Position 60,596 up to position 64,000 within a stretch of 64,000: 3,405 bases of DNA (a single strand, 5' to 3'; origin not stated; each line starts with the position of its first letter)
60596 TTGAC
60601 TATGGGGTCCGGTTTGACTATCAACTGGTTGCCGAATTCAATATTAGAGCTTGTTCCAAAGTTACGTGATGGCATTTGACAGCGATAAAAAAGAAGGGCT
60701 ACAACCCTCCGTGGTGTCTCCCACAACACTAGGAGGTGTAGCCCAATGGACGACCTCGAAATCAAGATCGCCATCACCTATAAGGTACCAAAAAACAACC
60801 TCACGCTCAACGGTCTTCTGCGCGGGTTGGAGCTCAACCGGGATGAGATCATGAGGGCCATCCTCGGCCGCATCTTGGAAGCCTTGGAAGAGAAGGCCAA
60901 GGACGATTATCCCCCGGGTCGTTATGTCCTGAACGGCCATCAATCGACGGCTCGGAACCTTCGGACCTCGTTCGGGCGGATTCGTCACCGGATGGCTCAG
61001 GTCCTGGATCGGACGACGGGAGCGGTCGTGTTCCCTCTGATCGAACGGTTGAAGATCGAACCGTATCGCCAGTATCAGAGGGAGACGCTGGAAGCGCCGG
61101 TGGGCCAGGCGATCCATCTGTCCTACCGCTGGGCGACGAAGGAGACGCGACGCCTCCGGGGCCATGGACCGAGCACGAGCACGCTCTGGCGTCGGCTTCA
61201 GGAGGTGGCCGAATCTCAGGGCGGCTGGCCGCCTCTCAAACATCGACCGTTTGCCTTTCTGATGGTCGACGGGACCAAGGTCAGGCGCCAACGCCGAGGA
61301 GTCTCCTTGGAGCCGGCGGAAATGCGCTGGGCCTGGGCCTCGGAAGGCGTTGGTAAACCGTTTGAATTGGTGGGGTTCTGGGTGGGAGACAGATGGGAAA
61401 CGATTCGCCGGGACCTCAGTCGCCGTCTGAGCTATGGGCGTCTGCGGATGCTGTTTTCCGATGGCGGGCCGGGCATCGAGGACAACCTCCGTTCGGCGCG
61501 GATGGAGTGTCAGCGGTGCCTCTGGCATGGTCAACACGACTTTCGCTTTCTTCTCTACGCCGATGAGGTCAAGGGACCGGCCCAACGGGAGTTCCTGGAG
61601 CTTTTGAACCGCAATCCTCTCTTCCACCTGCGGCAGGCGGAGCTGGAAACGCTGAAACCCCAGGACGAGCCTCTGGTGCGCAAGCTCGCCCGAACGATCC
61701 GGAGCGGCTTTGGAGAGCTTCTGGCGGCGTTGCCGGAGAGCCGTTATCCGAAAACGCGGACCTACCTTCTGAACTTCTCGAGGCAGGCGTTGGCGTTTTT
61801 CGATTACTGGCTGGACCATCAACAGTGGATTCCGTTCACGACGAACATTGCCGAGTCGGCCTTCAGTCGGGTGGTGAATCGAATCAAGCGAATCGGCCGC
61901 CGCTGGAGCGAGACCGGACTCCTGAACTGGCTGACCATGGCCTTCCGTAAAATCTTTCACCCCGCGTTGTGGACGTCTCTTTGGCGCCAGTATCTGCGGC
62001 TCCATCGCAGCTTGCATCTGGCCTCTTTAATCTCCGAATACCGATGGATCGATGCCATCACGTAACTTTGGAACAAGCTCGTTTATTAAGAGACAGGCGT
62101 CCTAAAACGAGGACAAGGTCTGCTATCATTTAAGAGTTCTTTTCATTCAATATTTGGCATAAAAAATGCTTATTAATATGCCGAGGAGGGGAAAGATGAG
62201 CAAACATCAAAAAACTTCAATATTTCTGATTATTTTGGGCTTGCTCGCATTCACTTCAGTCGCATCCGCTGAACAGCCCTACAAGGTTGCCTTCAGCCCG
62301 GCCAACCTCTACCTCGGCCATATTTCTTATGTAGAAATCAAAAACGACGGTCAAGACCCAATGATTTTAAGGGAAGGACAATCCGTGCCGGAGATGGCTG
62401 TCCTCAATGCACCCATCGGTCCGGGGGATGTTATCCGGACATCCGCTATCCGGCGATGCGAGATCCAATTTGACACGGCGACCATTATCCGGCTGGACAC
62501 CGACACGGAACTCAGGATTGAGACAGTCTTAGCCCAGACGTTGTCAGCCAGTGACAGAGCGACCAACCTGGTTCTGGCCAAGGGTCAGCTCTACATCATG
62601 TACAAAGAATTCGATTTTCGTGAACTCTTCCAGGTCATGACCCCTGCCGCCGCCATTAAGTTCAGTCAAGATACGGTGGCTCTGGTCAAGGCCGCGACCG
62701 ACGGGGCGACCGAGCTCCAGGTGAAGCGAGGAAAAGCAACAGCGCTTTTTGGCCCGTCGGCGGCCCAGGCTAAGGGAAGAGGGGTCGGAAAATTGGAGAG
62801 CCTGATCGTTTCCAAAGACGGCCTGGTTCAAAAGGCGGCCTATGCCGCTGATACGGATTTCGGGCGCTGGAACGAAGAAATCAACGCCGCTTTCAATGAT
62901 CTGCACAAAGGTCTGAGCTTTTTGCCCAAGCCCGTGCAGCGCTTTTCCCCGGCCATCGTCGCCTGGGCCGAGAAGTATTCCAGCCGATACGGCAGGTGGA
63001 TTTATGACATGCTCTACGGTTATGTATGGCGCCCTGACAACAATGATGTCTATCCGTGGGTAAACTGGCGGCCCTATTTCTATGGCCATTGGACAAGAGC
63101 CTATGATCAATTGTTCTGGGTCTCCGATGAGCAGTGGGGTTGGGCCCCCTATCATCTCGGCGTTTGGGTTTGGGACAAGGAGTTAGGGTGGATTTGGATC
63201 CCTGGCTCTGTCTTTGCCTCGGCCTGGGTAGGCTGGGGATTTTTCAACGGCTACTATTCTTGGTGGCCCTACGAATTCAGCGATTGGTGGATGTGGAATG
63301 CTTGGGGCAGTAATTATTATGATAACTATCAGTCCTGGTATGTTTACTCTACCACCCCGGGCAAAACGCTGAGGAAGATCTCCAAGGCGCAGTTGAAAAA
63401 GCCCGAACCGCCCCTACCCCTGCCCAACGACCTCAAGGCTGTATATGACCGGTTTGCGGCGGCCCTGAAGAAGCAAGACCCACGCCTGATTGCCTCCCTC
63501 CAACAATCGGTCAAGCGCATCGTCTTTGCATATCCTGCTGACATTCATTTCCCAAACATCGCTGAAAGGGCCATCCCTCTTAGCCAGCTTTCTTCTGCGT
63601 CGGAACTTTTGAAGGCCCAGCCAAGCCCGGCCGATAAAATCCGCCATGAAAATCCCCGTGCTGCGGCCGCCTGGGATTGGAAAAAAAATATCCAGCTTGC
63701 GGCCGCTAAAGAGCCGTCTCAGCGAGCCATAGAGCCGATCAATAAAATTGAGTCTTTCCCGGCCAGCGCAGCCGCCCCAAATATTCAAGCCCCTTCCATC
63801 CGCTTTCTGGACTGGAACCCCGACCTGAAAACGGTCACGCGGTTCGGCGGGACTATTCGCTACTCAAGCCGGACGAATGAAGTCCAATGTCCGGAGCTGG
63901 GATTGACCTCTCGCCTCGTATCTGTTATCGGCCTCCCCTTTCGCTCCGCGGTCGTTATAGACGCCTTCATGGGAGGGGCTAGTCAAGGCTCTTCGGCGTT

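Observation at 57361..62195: Mosaic, probably horizontally acquired island: AT-rich spacer, class-C beta-lactamase-family hydrolase, tRNA-Leu remnant, low-GC Ig-like gene, IS element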

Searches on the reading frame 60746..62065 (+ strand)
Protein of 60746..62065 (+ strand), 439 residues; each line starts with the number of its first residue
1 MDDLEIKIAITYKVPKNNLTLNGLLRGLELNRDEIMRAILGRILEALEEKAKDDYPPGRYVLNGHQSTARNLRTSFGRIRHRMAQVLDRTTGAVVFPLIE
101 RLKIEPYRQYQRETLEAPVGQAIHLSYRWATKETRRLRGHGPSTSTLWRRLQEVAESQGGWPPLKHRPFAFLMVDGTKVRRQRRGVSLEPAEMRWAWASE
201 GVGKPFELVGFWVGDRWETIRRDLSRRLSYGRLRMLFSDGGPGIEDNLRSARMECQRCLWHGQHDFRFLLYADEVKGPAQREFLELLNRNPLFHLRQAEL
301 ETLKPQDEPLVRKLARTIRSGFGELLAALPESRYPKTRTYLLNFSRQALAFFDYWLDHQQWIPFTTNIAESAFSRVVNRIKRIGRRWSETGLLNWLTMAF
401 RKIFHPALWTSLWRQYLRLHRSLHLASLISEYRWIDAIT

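Call 8: search_protein_families(library=pfam, proteins=[window:60746-62065:+], max_evalue=0.01)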
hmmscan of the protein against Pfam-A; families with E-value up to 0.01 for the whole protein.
window:60746-62065:+ (439 aa): 1 family
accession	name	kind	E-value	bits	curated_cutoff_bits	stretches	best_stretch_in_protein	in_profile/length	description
PF06782.17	UPF0236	-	4.9e-10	39.2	24.3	1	16-138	3-124/400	Uncharacterised protein family (UPF0236)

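Call 9: search_protein_families(library=ncbifam, proteins=[window:60746-62065:+], max_evalue=0.01)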
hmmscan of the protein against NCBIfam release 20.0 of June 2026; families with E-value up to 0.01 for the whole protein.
window:60746-62065:+ (439 aa): 4 families
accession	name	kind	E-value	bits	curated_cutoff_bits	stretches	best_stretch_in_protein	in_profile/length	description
NF041731.2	transpos_ISH6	equivalog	1.8e-123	412.4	240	1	8-414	2-414/414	ISH6 family transposase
NF033543.2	transpos_IS256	equivalog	4.4e-11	42.4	150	2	125-263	76-219/338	IS256 family transposase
NF033529.1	transpos_ISLre2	equivalog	1.3e-09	37.8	200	1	84-202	8-130/382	ISLre2 family transposase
NF033572.1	transpos_ISKra4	equivalog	4.7e-09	35.8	205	1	35-203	35-214/422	ISKra4 family transposase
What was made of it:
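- Checked: The transposase (60746-62065) scores 412 bits against the ISH6 equivalog, cutoff 240 (call 9).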

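Call 25: find_encoding_contigs(protein=window:60746-62065:+, flank=10000, max_places=10)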
Protein window:60746-62065:+ (439 aa): no gene with exactly this product is on record in the collection.

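Call 67: find_homologous_proteins(query=window:60746-62065:+, max_evalue=1e-20)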
Query window:60746-62065:+ (439 aa): 503 proteins with E <= 1e-20 among 8000 candidates; the best 120 are listed.
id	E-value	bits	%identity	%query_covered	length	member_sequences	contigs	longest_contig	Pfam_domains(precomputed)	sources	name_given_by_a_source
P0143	1.5e-280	949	94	100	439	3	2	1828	PF06782.17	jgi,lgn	jgi:hypothetical protein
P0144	3.5e-280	947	94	100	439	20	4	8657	PF06782.17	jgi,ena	-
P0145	3.7e-279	944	93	100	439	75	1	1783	PF06782.17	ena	-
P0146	1.2e-273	926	93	100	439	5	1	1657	PF06782.17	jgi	-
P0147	9.4e-270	913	91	100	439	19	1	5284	PF06782.17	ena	-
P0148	3.5e-259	878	87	100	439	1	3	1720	PF06782.17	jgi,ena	jgi:hypothetical protein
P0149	2.3e-232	790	79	100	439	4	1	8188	PF06782.17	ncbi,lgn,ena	-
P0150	1.7e-230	784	77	100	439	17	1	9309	PF06782.17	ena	-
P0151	7.6e-213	725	74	100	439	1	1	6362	PF00872.25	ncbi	ncbi:MAG: hypothetical protein WCB96_10180 [Candidatus Aminicenantales bacterium]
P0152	3.2e-209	713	72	100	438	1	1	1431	PF00872.25,PF06782.17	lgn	-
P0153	5.9e-207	706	71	100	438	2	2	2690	PF00872.25,PF06782.17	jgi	-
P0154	6.2e-207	706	71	100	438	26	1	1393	PF00872.25,PF06782.17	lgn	-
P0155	6.8e-205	699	72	100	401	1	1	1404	PF06782.17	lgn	-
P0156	7.6e-205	699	72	100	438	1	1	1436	PF00872.25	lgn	-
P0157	1.3e-204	698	70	100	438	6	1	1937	PF00872.25,PF06782.17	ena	-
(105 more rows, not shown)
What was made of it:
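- More distant homologs (51-74%) are named Aminicenantes, Aminicenantales or Aminicenantaceae (call 67).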

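Call 68: find_encoding_contigs(protein=P0144, flank=3000, max_places=8)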
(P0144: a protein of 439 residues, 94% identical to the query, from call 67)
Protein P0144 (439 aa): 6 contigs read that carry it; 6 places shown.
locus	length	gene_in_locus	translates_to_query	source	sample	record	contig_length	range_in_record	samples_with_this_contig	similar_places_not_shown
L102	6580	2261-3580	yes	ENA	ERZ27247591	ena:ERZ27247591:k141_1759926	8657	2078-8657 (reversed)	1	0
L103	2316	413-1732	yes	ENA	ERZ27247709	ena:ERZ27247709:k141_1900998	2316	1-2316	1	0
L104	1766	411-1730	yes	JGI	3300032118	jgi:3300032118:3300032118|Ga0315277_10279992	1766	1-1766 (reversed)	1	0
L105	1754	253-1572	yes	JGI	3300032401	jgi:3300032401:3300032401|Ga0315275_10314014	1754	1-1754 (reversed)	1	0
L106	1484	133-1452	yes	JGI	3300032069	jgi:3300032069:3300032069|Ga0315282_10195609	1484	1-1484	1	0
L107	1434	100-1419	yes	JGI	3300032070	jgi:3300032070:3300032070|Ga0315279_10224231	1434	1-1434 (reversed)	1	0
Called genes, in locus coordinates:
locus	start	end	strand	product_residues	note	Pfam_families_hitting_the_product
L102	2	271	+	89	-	?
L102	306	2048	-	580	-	PF00989:PAS, PF13188:PAS_8, PF08447:PAS_3, PF13426:PAS_9, PF00989:PAS, PF08448:PAS_4, PF13188:PAS_8, PF13426:PAS_9, +4 more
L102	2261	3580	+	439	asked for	PF06782:UPF0236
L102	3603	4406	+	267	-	PF05621:TniB (weak), PF13401:AAA_22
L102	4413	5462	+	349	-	PF13487:HD_5, PF01966:HD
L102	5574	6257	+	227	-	PF08889:WbqC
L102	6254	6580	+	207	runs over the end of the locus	PF02585:PIG-L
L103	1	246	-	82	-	?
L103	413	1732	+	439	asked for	PF06782:UPF0236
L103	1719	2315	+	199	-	?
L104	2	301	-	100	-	?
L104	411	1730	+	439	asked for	PF06782:UPF0236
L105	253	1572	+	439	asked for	PF06782:UPF0236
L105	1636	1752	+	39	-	?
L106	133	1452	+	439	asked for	PF06782:UPF0236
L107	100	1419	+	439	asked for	PF06782:UPF0236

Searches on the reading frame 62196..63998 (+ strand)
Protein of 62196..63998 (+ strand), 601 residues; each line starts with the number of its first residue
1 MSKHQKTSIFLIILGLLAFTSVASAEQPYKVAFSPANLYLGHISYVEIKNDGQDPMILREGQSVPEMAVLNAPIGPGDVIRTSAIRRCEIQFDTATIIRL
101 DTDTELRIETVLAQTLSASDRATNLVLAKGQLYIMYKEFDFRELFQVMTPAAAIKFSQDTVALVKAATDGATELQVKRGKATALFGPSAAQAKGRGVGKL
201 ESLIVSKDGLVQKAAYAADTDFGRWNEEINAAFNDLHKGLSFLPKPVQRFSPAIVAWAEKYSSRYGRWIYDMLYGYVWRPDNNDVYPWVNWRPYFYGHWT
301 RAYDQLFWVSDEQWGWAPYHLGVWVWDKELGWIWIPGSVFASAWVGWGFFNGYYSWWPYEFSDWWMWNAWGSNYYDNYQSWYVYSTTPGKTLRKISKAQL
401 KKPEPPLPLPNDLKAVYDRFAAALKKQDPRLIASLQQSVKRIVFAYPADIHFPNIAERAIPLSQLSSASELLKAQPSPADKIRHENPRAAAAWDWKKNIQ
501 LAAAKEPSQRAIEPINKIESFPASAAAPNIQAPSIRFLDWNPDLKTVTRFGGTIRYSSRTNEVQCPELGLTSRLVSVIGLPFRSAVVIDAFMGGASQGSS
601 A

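Call 8: search_protein_families(library=pfam, proteins=[window:62196-63998:+], max_evalue=0.01)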
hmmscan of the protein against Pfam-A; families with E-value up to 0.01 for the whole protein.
window:62196-63998:+ (601 aa): 2 families
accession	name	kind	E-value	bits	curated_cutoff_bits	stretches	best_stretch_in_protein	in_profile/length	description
PF20245.3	DUF6600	-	2.2e-18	66.7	27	1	263-360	5-99/102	Family of unknown function (DUF6600)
PF04773.18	FecR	-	2.4e-08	34.7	24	1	78-181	1-96/97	FecR protein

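Call 9: search_protein_families(library=ncbifam, proteins=[window:62196-63998:+], max_evalue=0.01)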
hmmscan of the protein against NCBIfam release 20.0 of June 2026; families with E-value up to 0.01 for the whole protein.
window:62196-63998:+ (601 aa): 2 families
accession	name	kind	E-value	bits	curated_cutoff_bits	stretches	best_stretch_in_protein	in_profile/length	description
NF047849.1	Lsa33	exception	0.00086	18.6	420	1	74-155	57-138/310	surface adhesin Lsa33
NF033165.1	lipo_LipL45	exception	0.0018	17.3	350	1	66-179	59-169/391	lipoprotein LipL45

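Call 61: find_related_loci(query=window:62196-63998:+, collection=metagenome_contigs, flank=10000)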
Query window:62196-63998:+ (601 aa) in metagenome_contigs; peptide patterns used: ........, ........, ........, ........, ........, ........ (x = any residue, [..] = any of these).
27 stretches matched a pattern; 3 encode a relative of the query (tblastn E <= 1e-3); 3 distinct loci.
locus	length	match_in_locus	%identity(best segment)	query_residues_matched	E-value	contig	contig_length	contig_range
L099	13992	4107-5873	77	1-598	0e+0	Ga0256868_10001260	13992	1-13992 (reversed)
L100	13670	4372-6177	40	9-580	3e-133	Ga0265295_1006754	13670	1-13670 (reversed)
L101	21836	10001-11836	37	2-580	3e-120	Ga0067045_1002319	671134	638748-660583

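Call 65: search_protein_families(library=pfam, proteins=[L099:34-1974:-, L099:2011-3837:+, L099:2482-4035:-, L099:6029-7456:+, L099:7453-8115:+, L099:8130-8921:-, L099:9605-10792:-, L099:11204-11962:-, L099:12023-12805:-], max_evalue=0.001)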
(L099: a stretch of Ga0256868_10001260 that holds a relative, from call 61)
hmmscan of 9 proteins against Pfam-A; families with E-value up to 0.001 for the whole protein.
L099:34-1974:- (646 aa): 3 families
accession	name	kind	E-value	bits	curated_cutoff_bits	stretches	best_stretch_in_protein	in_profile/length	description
PF05746.21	DALR_1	-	6.9e-20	71.7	22.3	1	515-646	1-117/117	DALR anticodon binding domain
PF03485.21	Arg_tRNA_synt_N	-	2.5e-19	70.1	21.5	1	7-88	2-85/85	Arginyl tRNA synthetase N terminal domain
PF00750.26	tRNA-synt_1d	-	2.9e-19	69.7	23.3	1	108-324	17-221/349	tRNA synthetases class I (R), catalytic domain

L099:2011-3837:+ (608 aa): 2 families
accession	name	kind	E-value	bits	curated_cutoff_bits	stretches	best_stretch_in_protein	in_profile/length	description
PF07690.21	MFS_1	-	2e-32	112.9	33.4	1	131-472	10-346/347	Major Facilitator Superfamily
PF00854.27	PTR2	-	1.7e-09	37.6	27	1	206-314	32-141/392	POT family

L099:2482-4035:- (517 aa): 0 families

L099:6029-7456:+ (475 aa): 1 family
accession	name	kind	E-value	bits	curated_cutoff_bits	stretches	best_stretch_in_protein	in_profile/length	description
PF03415.19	Peptidase_C11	-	3.4e-19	70.1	25.8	1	105-329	30-245/359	Clostripain family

L099:7453-8115:+ (220 aa): 2 families
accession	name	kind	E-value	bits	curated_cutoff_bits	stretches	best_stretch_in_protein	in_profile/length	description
PF13568.12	OMP_b-brl_2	-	1.6e-16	61.3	27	1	26-178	8-163/175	Outer membrane protein beta-barrel domain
PF13505.12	OMP_b-brl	-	1.7e-07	32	28.7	1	11-181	6-146/175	Outer membrane protein beta-barrel domain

L099:8130-8921:- (263 aa): 7 families
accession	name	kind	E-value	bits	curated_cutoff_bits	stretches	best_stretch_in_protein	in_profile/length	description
PF08241.18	Methyltransf_11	-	3.7e-18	66.4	21.2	1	43-134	1-95/95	Methyltransferase domain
PF13649.12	Methyltransf_25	-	2.1e-15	57.6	27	1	42-130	1-97/97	Methyltransferase domain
PF13489.12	Methyltransf_23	-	4.8e-14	52.9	27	1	26-173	9-162/164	Methyltransferase domain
PF13847.12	Methyltransf_31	-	3.4e-12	46.7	27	1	38-138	3-113/145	Methyltransferase domain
PF08242.18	Methyltransf_12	-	1.6e-11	45.2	30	1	43-132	1-98/98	Methyltransferase domain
PF01209.24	Ubie_methyltran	-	4.4e-07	29.9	20.1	1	38-137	47-154/233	ubiE/COQ5 methyltransferase family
PF05148.21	Methyltransf_8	-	0.00074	19.9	27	0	28-136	62-158/219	Hypothetical methyltransferase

L099:9605-10792:- (395 aa): 3 families
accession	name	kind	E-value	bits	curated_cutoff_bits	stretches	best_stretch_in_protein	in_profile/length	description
PF01041.23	DegT_DnrJ_EryC1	-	7.1e-110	368.1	19.8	1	9-387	3-359/360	DegT/DnrJ/EryC1/StrS aminotransferase family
PF00155.27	Aminotran_1_2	-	0.00011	22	19.7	1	34-170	45-185/361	Aminotransferase class I and II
PF01212.27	Beta_elim_lyase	-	0.00037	20.3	27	0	33-291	34-272/288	Beta-eliminating lyase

L099:11204-11962:- (252 aa): 2 families
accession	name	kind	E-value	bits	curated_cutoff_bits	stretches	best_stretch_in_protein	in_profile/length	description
PF00535.33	Glycos_transf_2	-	1.6e-38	132.7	23.3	1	12-181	1-167/168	Glycosyl transferase family 2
PF13641.12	Glyco_tranf_2_3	-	6.4e-08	33.3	27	1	11-117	3-113/230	Glycosyltransferase like family 2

L099:12023-12805:- (260 aa): 2 families
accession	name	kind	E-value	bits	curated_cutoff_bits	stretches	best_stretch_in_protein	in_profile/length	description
PF13578.12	Methyltransf_24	-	2.9e-10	41.4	26.3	1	122-168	59-105/105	Methyltransferase domain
PF13847.12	Methyltransf_31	-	0.00057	20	27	0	128-185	71-129/145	Methyltransferase domain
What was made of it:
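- On tRNA-integrated genomic island: L099 has argS, an MFS transporter, then the FecR-like gene (call 65).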
